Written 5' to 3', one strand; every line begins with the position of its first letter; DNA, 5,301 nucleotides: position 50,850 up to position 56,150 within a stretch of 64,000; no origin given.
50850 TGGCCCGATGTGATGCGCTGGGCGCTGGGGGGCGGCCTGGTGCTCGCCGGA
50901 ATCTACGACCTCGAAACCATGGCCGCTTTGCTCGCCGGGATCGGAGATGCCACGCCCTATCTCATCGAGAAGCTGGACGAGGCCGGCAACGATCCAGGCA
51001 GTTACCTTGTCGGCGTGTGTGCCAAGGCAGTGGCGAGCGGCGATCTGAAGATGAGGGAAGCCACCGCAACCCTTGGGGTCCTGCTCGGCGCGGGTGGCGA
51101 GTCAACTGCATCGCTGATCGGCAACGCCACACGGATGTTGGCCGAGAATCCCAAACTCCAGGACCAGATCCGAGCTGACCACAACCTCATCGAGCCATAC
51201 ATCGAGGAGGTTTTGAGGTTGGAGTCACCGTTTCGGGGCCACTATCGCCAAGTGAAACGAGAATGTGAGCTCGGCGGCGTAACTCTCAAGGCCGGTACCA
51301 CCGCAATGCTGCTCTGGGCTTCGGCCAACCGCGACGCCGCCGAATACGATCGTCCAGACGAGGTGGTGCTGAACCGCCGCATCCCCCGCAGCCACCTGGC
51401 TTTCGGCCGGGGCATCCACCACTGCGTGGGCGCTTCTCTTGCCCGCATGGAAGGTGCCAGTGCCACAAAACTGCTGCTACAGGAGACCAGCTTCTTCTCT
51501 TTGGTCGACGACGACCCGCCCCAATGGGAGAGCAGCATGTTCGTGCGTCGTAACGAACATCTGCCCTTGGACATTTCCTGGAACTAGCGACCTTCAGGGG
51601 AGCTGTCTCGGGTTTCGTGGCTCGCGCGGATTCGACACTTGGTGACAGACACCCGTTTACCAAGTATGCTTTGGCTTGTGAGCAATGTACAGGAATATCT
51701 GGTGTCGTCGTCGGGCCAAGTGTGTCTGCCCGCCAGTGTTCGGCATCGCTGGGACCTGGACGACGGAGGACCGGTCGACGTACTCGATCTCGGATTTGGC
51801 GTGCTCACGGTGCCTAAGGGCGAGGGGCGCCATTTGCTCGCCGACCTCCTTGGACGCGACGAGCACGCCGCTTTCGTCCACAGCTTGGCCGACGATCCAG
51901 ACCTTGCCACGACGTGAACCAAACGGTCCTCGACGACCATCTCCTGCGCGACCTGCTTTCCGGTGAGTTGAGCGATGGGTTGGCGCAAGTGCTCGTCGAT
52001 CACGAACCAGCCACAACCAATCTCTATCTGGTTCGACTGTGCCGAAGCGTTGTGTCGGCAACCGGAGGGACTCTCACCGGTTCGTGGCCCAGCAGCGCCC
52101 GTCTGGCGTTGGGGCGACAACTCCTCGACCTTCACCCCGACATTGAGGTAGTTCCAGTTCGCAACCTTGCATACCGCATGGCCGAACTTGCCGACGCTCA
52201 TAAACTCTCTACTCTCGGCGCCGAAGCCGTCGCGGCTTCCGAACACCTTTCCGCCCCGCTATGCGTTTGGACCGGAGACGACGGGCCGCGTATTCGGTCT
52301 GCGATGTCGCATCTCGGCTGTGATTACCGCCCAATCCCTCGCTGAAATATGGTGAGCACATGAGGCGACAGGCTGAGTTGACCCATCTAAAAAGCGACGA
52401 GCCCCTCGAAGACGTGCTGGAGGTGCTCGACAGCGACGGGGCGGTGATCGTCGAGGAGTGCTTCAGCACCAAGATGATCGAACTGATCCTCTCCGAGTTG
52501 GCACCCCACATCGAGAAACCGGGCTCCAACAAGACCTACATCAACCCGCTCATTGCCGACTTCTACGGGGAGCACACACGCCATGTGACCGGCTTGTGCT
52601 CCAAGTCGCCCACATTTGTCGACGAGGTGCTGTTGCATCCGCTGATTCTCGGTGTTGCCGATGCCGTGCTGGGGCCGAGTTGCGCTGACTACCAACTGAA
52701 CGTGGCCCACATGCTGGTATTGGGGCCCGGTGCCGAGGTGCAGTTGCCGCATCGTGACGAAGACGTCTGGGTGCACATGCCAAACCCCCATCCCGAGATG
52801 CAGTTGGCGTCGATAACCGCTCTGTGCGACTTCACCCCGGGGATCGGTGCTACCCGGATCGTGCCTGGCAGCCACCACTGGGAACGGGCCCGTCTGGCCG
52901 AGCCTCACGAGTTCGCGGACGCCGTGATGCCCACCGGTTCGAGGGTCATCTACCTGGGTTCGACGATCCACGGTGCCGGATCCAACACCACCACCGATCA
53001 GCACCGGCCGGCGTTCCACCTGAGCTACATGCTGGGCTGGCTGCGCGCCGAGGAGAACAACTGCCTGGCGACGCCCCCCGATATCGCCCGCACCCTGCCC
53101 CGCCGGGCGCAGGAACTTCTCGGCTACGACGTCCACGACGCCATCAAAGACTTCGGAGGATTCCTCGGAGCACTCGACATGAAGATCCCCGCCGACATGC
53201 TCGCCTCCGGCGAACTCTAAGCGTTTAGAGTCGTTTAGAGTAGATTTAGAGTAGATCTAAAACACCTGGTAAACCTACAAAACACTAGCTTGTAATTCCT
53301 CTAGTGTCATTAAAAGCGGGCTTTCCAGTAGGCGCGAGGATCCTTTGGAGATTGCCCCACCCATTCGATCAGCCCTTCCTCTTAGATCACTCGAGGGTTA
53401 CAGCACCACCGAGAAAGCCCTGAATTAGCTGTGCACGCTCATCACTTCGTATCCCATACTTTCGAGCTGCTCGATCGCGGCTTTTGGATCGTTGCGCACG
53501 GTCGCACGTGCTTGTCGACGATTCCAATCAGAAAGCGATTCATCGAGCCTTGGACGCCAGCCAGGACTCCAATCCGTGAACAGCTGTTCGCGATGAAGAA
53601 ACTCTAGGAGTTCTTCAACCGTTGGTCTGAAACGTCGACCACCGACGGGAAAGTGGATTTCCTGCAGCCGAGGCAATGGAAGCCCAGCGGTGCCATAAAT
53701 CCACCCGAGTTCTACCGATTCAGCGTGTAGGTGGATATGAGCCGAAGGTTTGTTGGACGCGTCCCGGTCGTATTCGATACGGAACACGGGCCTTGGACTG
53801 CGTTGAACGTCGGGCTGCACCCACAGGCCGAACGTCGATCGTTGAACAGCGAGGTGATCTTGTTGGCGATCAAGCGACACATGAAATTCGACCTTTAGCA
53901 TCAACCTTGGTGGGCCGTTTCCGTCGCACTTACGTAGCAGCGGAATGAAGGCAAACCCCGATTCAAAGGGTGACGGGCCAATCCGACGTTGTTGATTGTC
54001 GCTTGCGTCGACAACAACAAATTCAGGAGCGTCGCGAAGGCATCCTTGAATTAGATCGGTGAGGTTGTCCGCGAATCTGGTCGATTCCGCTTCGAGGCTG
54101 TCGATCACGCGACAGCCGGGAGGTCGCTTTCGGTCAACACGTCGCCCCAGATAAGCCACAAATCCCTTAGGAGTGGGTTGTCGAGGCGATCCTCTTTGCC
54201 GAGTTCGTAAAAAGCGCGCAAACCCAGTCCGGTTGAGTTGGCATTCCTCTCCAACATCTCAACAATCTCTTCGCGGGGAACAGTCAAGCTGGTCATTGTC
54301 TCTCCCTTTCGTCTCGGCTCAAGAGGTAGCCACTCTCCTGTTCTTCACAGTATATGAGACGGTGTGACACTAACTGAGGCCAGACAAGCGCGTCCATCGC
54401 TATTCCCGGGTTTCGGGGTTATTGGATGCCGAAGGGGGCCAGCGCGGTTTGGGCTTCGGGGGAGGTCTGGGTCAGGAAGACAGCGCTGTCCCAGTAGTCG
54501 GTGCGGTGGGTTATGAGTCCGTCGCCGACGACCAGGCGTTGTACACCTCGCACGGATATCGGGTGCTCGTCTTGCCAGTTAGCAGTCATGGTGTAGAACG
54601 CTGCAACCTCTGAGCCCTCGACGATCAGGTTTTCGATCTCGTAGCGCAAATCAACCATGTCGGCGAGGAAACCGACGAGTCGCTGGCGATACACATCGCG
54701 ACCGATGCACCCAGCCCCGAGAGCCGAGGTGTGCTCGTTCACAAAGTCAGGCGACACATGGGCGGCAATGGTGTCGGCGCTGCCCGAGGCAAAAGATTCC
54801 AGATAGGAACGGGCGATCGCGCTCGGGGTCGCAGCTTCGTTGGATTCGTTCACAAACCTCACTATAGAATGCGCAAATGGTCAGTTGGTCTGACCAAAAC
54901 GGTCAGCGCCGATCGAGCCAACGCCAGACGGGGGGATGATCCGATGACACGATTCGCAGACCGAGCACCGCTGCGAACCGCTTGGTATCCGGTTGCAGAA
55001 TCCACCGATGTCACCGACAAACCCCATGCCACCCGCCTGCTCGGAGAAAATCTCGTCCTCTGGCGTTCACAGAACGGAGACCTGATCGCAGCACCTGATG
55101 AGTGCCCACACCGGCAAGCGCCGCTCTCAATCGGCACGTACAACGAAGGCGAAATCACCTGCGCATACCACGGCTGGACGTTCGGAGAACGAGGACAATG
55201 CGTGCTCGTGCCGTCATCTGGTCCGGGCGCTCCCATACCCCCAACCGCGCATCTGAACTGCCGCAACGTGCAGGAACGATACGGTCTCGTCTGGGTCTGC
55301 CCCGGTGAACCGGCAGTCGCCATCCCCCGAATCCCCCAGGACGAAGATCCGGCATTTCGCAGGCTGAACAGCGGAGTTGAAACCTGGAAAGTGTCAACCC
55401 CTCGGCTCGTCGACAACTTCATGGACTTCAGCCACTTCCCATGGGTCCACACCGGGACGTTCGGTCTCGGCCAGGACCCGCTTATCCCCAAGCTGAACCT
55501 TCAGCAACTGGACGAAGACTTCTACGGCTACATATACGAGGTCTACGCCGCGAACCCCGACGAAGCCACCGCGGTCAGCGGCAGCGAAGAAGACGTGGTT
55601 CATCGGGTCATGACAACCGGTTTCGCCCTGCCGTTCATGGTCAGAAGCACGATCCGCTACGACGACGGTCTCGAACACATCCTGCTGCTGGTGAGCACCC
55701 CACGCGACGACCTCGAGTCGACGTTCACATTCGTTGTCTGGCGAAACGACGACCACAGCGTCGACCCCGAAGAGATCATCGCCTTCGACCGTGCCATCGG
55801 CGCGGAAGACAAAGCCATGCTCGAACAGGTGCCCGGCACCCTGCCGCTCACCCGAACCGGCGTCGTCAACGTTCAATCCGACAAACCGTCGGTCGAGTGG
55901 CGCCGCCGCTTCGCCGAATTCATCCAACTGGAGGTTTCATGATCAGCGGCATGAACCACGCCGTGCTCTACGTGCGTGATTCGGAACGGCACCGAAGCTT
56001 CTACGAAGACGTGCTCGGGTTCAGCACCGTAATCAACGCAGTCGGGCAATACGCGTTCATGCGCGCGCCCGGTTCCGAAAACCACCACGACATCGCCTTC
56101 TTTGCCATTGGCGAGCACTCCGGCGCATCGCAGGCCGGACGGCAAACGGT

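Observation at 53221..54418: Low-GC islet with a translationally coupled 63-aa + 227-aa gene pair of no recognisable family: candidate toxin-antitoxin / defence-type module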

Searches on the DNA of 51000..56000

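Call 51: search_rna_families(source=window, start=51000, end=56000, threshold=evalue, max_evalue=1)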
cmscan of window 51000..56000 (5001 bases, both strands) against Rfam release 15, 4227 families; matches with E-value up to 1: 0.
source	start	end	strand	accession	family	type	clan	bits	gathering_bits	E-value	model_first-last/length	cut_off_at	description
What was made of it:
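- Tried and rejected: No Rfam hit in 51-56 kb (call 51).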

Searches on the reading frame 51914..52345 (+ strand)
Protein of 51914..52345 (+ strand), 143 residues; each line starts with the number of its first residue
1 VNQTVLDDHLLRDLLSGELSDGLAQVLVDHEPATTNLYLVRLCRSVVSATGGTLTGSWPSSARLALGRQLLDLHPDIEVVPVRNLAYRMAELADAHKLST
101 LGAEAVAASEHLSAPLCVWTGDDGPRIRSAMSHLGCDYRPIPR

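Call 4: search_protein_families(library=pfam, proteins=[window:51914-52345:+], max_evalue=1)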
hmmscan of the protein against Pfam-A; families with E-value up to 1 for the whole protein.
window:51914-52345:+ (143 aa): 0 families

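Call 5: search_protein_families(library=padloc, proteins=[window:51914-52345:+], max_evalue=1)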
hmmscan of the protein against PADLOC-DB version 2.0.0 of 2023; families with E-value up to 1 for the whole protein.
window:51914-52345:+ (143 aa): 0 families

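Call 6: search_protein_families(library=ncbifam, proteins=[window:51914-52345:+], max_evalue=1)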
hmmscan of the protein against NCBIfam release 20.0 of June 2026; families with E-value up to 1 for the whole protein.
window:51914-52345:+ (143 aa): 0 families

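Call 92: search_solved_structures(query=window:51914-52342:+, max_evalue=1)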
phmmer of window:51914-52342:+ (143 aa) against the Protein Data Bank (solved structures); distinct sequences matched with E-value up to 1: 0.

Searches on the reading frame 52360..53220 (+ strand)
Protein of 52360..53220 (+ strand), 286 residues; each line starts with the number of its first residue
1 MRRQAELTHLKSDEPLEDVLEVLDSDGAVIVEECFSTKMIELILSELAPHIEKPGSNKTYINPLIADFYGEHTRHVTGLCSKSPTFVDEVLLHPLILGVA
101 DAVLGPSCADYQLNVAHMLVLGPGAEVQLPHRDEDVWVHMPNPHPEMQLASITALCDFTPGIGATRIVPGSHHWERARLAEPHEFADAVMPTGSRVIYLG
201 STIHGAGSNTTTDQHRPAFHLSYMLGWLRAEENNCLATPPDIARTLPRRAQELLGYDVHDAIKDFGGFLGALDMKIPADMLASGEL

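Call 4: search_protein_families(library=pfam, proteins=[window:52360-53220:+], max_evalue=1)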
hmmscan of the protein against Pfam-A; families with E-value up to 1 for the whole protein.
window:52360-53220:+ (286 aa): 1 family
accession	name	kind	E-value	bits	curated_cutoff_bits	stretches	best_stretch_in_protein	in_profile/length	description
PF05721.19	PhyH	-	6.5e-22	79.3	22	1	24-216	2-211/213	Phytanoyl-CoA dioxygenase (PhyH)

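Call 73: find_related_loci(query=window:52360-53217:+, collection=metagenome_contigs, flank=5000)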
Query window:52360-53217:+ (286 aa) in metagenome_contigs; peptide patterns used: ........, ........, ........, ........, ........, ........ (x = any residue, [..] = any of these).
84 stretches matched a pattern; 7 encode a relative of the query (tblastn E <= 1e-3); 7 distinct loci.
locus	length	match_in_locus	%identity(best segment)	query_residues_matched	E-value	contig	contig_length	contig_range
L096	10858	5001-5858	79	1-286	2e-155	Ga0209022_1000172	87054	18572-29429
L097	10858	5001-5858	79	1-286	2e-155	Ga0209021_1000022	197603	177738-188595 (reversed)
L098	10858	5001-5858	79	1-286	1e-154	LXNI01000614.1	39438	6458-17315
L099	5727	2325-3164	51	7-286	3e-90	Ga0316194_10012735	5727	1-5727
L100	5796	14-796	54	26-286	3e-89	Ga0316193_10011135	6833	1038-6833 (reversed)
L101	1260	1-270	89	197-286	3e-53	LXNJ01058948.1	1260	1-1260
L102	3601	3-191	90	224-286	2e-33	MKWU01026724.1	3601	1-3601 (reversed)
